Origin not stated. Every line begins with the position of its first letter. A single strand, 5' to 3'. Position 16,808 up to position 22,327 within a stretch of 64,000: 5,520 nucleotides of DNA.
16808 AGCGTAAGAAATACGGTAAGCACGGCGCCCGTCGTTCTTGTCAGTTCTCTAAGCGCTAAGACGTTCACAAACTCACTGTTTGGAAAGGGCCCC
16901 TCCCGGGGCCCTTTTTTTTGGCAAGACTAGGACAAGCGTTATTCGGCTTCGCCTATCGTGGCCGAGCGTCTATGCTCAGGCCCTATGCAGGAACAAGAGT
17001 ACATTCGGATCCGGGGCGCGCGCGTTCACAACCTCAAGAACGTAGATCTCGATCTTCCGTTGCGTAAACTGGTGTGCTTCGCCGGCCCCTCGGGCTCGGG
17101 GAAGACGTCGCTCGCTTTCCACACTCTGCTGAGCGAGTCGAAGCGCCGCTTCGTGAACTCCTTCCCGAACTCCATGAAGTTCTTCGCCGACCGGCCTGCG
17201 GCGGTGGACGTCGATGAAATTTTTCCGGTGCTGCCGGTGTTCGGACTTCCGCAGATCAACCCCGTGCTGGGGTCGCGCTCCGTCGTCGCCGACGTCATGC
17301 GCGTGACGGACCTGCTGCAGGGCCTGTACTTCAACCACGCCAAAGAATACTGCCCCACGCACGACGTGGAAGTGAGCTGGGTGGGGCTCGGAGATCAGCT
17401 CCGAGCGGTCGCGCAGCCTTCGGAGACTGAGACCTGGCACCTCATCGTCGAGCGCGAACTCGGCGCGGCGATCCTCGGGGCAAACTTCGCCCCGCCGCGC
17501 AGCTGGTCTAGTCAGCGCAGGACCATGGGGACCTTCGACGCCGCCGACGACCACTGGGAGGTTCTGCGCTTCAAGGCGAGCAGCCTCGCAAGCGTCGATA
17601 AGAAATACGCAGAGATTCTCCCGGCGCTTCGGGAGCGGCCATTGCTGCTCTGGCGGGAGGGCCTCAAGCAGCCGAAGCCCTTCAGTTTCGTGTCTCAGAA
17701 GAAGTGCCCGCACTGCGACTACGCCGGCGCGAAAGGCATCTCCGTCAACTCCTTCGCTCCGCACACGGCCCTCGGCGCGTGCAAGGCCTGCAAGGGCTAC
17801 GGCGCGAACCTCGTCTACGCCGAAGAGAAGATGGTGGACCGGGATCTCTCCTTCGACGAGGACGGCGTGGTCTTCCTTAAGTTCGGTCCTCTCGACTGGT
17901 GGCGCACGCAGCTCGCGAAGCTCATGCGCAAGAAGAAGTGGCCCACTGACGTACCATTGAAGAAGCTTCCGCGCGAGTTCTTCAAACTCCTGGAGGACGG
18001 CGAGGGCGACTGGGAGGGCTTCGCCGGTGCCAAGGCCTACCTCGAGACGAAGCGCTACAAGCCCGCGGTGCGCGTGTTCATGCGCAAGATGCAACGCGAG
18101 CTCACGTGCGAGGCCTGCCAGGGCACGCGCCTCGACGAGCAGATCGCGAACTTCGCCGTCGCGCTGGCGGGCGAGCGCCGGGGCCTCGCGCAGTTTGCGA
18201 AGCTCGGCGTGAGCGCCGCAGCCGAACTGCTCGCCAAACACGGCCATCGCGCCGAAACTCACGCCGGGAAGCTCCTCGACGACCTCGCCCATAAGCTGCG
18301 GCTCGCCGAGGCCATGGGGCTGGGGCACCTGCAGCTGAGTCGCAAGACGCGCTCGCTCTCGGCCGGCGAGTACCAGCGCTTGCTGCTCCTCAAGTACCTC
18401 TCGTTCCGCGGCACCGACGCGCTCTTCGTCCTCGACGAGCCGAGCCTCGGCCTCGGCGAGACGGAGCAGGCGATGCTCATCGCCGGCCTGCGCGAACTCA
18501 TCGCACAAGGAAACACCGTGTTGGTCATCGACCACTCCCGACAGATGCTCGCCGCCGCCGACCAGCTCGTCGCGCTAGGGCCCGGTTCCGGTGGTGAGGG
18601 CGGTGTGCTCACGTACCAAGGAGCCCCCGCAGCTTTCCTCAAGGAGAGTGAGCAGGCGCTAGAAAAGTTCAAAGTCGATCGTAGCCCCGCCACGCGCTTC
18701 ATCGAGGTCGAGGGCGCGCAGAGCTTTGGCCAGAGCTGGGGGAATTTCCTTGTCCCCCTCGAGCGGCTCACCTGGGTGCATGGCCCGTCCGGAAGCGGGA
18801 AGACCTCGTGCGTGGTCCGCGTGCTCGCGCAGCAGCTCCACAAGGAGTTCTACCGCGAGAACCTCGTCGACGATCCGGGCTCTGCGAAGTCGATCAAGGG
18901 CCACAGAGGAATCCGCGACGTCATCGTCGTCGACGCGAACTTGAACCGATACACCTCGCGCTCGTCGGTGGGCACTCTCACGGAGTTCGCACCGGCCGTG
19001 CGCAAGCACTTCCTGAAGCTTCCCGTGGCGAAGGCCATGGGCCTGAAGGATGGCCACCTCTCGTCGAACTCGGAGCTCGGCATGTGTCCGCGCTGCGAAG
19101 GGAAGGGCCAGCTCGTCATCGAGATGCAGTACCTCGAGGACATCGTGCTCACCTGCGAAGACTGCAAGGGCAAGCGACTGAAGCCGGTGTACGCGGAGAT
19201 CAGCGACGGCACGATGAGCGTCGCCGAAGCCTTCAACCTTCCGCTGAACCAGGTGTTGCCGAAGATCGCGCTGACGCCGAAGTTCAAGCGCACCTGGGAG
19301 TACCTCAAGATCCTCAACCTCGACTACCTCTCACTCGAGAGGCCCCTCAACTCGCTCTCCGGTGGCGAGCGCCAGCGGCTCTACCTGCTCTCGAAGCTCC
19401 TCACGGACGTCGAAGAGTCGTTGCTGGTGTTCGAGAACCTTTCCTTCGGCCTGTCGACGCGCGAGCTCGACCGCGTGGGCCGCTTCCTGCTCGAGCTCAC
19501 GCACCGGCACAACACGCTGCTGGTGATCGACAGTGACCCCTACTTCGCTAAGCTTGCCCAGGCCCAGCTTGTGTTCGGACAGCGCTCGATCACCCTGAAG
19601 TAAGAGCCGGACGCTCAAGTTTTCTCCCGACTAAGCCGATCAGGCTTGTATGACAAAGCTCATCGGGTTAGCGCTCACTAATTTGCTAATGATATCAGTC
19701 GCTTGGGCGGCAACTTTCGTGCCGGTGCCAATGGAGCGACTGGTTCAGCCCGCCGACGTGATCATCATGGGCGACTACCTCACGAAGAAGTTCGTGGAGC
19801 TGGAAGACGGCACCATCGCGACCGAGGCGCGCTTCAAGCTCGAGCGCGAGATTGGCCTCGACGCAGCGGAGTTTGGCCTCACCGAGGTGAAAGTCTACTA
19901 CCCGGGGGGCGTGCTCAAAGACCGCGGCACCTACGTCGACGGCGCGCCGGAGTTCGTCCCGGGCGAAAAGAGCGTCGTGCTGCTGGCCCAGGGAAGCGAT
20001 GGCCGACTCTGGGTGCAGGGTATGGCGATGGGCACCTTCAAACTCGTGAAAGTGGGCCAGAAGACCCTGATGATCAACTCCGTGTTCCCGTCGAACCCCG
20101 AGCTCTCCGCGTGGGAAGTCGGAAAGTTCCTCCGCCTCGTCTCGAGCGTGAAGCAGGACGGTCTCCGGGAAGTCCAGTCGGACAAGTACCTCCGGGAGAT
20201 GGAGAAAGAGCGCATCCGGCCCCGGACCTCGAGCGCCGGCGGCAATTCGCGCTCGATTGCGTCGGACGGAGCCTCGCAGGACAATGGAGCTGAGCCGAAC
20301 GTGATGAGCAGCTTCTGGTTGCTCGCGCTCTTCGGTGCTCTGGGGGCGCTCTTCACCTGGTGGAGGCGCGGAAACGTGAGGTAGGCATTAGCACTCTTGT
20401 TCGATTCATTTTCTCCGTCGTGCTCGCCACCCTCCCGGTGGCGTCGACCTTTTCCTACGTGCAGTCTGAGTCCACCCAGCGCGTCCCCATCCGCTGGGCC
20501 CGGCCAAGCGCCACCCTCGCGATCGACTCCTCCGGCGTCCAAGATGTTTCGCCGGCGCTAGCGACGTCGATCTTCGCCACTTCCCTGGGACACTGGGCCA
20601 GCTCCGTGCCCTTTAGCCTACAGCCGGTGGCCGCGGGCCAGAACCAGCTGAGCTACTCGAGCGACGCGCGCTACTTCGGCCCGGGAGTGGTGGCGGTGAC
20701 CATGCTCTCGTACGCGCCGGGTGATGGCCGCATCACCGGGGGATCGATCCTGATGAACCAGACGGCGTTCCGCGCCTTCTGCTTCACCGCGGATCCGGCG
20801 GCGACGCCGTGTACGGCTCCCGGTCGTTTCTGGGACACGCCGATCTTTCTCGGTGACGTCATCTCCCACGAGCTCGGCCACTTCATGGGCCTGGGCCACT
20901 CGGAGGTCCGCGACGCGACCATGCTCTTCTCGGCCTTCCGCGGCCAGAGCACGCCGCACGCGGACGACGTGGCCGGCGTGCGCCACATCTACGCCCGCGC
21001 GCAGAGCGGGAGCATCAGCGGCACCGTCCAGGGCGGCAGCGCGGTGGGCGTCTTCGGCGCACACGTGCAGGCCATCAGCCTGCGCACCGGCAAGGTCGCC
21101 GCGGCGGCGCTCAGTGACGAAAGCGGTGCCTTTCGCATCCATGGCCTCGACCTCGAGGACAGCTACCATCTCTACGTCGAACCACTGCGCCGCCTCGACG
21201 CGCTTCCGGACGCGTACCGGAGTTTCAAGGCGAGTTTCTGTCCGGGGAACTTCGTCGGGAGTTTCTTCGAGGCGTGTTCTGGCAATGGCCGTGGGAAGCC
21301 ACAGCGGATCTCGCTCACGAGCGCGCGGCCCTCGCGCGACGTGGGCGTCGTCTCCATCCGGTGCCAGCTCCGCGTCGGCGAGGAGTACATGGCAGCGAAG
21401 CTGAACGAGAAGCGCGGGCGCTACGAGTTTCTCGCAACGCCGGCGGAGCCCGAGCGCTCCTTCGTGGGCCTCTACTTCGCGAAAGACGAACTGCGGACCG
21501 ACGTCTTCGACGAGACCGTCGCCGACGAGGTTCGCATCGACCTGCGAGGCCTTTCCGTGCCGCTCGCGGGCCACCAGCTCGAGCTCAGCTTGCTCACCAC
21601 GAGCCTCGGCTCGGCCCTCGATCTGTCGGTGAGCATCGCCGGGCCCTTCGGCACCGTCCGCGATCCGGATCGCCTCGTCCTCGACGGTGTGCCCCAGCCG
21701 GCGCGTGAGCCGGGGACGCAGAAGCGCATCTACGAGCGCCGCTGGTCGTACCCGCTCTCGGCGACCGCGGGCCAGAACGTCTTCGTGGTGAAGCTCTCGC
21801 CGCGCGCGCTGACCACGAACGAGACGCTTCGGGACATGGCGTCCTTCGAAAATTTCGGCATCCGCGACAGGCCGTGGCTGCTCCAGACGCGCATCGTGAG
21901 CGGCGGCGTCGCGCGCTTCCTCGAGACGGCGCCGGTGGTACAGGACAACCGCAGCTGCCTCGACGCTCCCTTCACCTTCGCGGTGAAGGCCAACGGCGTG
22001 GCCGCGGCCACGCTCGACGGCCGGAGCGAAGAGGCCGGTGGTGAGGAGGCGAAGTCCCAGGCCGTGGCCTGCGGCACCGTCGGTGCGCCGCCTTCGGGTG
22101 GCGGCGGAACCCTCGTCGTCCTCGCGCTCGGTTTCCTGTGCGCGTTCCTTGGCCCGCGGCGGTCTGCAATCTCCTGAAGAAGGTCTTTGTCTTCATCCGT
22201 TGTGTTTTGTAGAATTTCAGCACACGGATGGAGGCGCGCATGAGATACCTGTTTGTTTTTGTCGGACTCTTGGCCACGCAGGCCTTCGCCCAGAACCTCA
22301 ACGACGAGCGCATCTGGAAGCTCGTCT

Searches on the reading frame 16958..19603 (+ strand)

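Call 14: search_protein_families(library=pfam, proteins=[window:16958-19603:+], max_evalue=0.00001)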
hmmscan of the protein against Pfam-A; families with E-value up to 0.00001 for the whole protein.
window:16958-19603:+ (881 aa): 4 families
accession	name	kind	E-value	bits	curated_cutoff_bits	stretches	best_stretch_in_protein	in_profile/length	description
PF00005.33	ABC_tran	-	1.6e-12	48.6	25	0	26-53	1-28/137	ABC transporter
PF00684.25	DnaJ_CXXCXGXG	-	1.3e-06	29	32.7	0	705-739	13-50/65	DnaJ central domain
PF14258.12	DUF4350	-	2.5e-06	28.3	30.4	0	484-543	36-84/181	Domain of unknown function (DUF4350)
PF13191.12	AAA_16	-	4.9e-06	27.6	32.6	0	604-630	26-51/167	AAA ATPase domain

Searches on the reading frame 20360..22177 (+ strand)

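Call 14: search_protein_families(library=pfam, proteins=[window:20360-22177:+], max_evalue=0.00001)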
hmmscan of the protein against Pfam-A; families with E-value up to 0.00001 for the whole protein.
window:20360-22177:+ (605 aa): 1 family
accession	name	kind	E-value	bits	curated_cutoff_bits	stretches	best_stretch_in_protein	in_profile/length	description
PF00413.30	Peptidase_M10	-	9e-08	32.6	24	1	163-212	107-159/159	Matrixin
